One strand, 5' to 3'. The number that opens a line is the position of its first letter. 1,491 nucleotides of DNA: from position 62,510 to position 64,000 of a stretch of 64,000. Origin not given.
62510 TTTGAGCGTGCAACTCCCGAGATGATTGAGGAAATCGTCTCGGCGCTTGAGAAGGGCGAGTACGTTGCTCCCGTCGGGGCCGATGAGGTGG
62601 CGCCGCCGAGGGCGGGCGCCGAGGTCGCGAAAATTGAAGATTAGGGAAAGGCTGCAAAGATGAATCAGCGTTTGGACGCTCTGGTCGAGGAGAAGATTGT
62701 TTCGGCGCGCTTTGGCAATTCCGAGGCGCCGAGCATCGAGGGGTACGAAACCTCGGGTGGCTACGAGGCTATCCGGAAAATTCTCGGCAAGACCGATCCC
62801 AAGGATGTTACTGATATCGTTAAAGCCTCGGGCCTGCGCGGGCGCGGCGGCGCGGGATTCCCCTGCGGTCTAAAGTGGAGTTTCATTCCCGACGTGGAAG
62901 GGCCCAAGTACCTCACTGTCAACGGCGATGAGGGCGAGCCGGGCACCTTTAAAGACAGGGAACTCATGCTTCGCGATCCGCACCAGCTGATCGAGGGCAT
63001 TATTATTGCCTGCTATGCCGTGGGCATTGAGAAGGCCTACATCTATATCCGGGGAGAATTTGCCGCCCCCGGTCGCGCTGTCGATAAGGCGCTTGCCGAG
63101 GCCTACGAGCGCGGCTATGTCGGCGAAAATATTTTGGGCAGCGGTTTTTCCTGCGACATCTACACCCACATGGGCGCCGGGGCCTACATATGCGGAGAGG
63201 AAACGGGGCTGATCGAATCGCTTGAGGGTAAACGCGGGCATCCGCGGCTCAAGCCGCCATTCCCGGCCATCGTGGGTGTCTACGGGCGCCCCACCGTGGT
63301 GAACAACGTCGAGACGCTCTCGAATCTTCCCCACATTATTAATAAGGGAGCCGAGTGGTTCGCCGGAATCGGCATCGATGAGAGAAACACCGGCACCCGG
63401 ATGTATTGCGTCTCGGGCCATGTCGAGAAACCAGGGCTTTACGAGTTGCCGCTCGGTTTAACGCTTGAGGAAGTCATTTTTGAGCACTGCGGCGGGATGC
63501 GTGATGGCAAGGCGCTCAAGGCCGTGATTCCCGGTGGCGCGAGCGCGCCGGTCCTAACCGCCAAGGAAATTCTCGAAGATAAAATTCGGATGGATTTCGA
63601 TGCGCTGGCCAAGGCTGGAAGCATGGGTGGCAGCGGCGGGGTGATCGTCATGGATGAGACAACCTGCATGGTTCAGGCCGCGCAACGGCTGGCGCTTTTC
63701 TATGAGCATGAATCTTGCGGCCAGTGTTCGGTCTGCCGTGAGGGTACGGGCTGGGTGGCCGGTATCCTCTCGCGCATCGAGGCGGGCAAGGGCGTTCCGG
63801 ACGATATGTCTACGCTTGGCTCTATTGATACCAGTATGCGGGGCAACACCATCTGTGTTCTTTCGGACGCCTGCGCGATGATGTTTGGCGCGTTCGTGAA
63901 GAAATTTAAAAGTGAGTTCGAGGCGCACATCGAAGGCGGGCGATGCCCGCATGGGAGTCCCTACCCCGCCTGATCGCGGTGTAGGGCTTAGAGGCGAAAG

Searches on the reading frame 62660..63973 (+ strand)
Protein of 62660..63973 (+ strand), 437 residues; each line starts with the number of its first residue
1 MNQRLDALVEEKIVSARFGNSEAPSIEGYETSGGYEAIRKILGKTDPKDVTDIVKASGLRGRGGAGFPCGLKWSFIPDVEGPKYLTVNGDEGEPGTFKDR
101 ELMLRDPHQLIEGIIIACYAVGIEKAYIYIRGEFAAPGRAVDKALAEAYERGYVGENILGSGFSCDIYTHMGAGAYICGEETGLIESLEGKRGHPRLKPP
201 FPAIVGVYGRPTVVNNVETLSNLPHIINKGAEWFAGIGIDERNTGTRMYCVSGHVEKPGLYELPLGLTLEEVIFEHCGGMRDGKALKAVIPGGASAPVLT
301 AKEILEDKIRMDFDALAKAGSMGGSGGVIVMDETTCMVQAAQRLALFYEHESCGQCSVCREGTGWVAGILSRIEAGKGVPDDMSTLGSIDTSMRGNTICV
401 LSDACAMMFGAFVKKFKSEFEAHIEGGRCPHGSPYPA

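Call 28: search_protein_families(library=pfam, proteins=[window:62660-63973:+], max_evalue=0.00001)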
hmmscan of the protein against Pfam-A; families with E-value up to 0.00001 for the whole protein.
window:62660-63973:+ (437 aa): 4 families
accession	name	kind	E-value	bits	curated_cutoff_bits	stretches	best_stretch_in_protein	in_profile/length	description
PF01512.22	Complex1_51K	-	1.2e-47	162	31.2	1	54-224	1-149/150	Nuo51 FMN-binding domain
PF10589.14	NADH_4Fe-4S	-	1.2e-24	86.4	23.5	1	340-423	2-85/85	NADH-ubiquinone oxidoreductase-F iron-sulfur binding region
PF22461.2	SLBB_2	-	3.5e-11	43.5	27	1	249-312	3-72/79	SLBB domain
PF10531.15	SLBB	-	1.3e-10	41.4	27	1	249-295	2-51/55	SLBB domain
